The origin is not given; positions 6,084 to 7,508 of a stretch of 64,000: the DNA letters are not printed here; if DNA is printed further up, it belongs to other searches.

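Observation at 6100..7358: qmoC is uncoupled from qmoAB: a QmoC-like gene lies 21 kb away behind a palindrome-bearing regulatory region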

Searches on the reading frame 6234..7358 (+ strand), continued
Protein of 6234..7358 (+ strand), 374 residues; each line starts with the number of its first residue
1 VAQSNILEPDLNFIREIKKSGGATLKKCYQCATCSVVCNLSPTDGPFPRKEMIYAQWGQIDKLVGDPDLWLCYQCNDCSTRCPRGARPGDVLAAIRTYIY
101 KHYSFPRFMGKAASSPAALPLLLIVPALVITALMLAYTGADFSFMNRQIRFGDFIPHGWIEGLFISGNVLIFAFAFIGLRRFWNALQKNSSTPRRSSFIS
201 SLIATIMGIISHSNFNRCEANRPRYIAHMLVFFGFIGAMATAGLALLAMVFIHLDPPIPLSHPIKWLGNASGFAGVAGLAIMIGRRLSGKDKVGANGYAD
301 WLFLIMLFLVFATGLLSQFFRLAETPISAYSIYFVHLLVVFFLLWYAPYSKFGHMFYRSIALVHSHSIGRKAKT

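Call 12: find_encoding_contigs(protein=P0005, flank=10000, max_places=3)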
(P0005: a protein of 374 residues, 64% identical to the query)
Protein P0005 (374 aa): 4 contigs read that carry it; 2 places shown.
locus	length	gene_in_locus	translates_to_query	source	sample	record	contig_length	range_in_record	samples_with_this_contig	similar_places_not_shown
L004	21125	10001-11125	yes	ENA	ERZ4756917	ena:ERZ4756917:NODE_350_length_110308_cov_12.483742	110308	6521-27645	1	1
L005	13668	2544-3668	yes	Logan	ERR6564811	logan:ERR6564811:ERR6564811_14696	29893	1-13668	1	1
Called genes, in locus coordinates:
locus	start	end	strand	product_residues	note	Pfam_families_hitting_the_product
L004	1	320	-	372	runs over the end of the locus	PF04055:Radical_SAM, PF13353:Fer4_12 (weak), PF13186:SPASM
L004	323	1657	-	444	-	PF04055:Radical_SAM, PF13353:Fer4_12 (weak)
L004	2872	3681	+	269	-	PF02535:Zip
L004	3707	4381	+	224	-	PF13646:HEAT_2 (faint)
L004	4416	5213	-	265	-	PF03692:CxxCxxCC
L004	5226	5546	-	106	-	PF04606:Ogr_Delta (weak)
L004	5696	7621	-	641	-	PF00890:FAD_binding_2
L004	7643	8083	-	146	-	PF00037:Fer4 (faint), PF12837:Fer4_6 (faint), PF13237:Fer4_10 (faint), PF12800:Fer4_4 (faint), PF12838:Fer4_7, PF13187:Fer4_9 (weak), PF12139:APS-reductase_C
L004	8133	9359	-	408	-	PF14306:PUA_2, PF01747:ATP-sulfurylase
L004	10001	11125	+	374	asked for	PF13183:Fer4_8, PF13187:Fer4_9 (weak), PF13534:Fer4_17 (faint), PF27541:CitB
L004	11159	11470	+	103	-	PF28216:DVU0150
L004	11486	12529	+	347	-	PF01925:TauE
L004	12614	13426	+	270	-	PF13189:Cytidylate_kin2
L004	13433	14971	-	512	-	PF00590:TP_methylase, PF02602:HEM4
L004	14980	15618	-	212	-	PF13241:NAD_binding_7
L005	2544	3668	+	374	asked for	PF13183:Fer4_8, PF13187:Fer4_9 (weak), PF13534:Fer4_17 (faint), PF27541:CitB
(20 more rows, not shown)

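Call 24: find_related_loci(query=A2, collection=genome_contigs, flank=10000)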
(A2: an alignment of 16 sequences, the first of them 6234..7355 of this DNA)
Query A2 (374 aa) in genome_contigs; peptide patterns used: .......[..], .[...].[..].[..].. (x = any residue, [..] = any of these).
600 stretches matched a pattern (row limit reached: there are more); 590 encode a relative of the query (tblastn E <= 1e-3); the best 80 are kept; 80 distinct loci.
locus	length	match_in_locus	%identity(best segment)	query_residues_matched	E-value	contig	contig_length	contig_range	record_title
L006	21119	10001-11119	69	1-373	1e-174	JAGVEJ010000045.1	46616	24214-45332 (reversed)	MAG: Candidatus Zixiibacteriota bacterium isolate DeMMO2_6 c_000000022310, whole genome shotgun sequence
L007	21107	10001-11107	66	1-370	1e-171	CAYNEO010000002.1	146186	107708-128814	MAG TPA_asm: uncultured Ignavibacteriales bacterium isolate binchicken_co150_676 genome assembly, contig: NODE_110_lengt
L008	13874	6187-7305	57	4-374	1e-143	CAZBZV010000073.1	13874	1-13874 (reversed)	MAG TPA_asm: uncultured Ignavibacteria bacterium isolate SRP141376_co2_104 genome assembly, contig: NODE_8663_length_138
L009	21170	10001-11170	53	1-374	7e-138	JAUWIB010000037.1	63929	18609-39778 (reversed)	MAG: bacterium isolate CSMAG_2283 CSMAG_2283_k141_1784593_length_63929_cov_13.0407, whole genome shotgun sequence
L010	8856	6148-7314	53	1-373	3e-137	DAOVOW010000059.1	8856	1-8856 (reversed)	MAG TPA_asm: bacterium isolate CSMAG_1533 CSMAG_1533_k141_852819_length_8856_cov_31.0000, whole genome shotgun sequence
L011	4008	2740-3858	57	1-371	4e-139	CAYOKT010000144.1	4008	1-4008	MAG TPA_asm: uncultured bacterium isolate SRP338002_co1_120 genome assembly, contig: NODE_20670_length_4008_cov_92.28585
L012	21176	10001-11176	53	1-374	7e-136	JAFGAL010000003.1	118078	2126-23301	MAG: Candidatus Zixiibacteriota bacterium isolate Zod_maxbin.0182_1 k87_112650, whole genome shotgun sequence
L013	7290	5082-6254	54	1-373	2e-134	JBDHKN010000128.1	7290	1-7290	MAG: Gemmatimonadota bacterium isolate BHB10-38_Bin_27 BHB10-38_Bin_27_scaffold_124999, whole genome shotgun sequence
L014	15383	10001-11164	50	1-371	7e-133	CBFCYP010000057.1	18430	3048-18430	MAG TPA_asm: uncultured bacterium isolate SRR26215681_binner13_Refined_78 genome assembly, contig: ERZ25073475.1814, who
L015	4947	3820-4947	53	1-360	8e-134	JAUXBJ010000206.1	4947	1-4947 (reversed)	MAG: bacterium isolate CSMAG_2796 CSMAG_2796_k117_4759283_length_4947_cov_17.9648, whole genome shotgun sequence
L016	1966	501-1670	53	1-373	7e-141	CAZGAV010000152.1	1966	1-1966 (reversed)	MAG TPA_asm: uncultured Ignavibacteriales bacterium isolate binchicken_co150_3 genome assembly, contig: NODE_237765_leng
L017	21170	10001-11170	54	1-373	5e-131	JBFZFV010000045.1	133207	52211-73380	MAG: Candidatus Zixiibacteriota bacterium isolate PPR_0627 k121_1088945, whole genome shotgun sequence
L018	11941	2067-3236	53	1-373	2e-130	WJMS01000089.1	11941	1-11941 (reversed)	MAG: candidate division GN15 bacterium isolate Bin_052 k141_885244, whole genome shotgun sequence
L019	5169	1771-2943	53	1-374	2e-130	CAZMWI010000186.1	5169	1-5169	MAG TPA_asm: uncultured Ignavibacteriaceae bacterium isolate SRP214966_co3_100 genome assembly, contig: NODE_32130_lengt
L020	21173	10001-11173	54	1-374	4e-129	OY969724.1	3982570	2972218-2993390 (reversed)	MAG: uncultured candidate division Zixibacteria bacterium isolate MFD02416.bin.2.48 genome assembly, chromosome: 1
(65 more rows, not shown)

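Call 29: find_encoding_contigs(protein=P0017, flank=10000, max_places=2)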
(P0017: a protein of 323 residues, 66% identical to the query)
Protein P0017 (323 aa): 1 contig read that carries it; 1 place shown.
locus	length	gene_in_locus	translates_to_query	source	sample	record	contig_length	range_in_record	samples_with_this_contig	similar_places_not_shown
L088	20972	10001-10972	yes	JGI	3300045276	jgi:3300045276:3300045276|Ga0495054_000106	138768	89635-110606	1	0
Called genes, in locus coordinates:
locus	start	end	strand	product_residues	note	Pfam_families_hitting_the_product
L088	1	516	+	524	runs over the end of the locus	PF17391:Urocanase_N, PF01175:Urocanase, PF17392:Urocanase_C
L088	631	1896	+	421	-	PF01979:Amidohydro_1, PF07969:Amidohydro_3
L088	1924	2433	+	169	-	PF04390:LptE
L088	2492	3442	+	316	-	-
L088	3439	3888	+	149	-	-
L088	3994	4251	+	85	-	PF00313:CSD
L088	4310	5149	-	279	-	PF03692:CxxCxxCC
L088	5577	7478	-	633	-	PF00890:FAD_binding_2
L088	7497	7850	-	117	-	PF00037:Fer4 (weak), PF12139:APS-reductase_C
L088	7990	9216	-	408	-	PF14306:PUA_2, PF01747:ATP-sulfurylase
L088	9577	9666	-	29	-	-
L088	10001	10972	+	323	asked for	PF27541:CitB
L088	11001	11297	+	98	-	PF28216:DVU0150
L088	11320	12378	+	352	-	PF01925:TauE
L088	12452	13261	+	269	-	PF13189:Cytidylate_kin2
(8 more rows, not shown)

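Call 52: search_solved_structures(query=window:6234-7355:+, max_evalue=0.01, show_alignments=1)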
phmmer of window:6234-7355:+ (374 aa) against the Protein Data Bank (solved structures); distinct sequences matched with E-value up to 0.01: 5.
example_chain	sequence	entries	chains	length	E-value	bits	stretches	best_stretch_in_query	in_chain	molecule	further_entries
7bkb_C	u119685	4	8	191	1.3e-14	57.5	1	10-107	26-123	CoB--CoM heterodisulfide reductase subunit C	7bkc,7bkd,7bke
8rvv_C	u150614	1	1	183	7.1e-14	55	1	10-98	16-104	H(2):CoB-CoM heterodisulfide,ferredoxin reductase subunit C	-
8rvu_c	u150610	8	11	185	7.3e-14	55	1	10-98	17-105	H(2):CoB-CoM heterodisulfide,ferredoxin reductase subunit C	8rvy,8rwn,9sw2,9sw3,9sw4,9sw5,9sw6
9sfi_E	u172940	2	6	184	2.4e-09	40.1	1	23-98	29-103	H(2)/formate:CoB-CoM heterodisulfide,ferredoxin reductase subunit C2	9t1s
5odc_C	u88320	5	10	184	1.4e-08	37.6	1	23-98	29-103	Heterodisulfide reductase, subunit C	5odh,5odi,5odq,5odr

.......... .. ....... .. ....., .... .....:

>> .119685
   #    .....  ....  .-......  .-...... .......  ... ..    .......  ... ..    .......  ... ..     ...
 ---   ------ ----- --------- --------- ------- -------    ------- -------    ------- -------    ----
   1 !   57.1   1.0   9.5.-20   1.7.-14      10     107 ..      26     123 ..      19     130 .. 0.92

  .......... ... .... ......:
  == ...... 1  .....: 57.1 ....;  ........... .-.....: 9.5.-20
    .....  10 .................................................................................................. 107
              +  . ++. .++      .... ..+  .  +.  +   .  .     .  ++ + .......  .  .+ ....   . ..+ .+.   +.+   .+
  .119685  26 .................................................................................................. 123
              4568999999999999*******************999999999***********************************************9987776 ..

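Call 56: find_encoding_contigs(protein=P0002, flank=10000, max_places=2)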
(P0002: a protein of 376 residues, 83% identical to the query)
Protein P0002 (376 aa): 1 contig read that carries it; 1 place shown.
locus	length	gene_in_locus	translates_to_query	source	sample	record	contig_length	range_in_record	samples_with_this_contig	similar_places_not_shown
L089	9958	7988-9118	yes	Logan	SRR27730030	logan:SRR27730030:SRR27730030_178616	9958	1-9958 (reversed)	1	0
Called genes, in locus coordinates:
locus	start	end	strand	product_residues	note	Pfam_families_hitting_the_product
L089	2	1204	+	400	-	?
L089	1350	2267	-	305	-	PF01925:TauE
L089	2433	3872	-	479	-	PF00989:PAS (faint), PF08448:PAS_4, PF13188:PAS_8 (faint), PF13426:PAS_9, PF08448:PAS_4, PF02518:HATPase_c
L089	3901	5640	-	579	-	PF13187:Fer4_9 (faint), PF13183:Fer4_8, PF13534:Fer4_17 (weak), PF02754:CCG, PF00072:Response_reg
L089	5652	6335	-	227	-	-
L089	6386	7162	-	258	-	PF12728:HTH_17, PF00376:MerR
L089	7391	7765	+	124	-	PF00072:Response_reg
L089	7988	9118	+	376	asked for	PF13187:Fer4_9 (weak), PF13534:Fer4_17 (weak), PF13183:Fer4_8, PF27541:CitB (weak)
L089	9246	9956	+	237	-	?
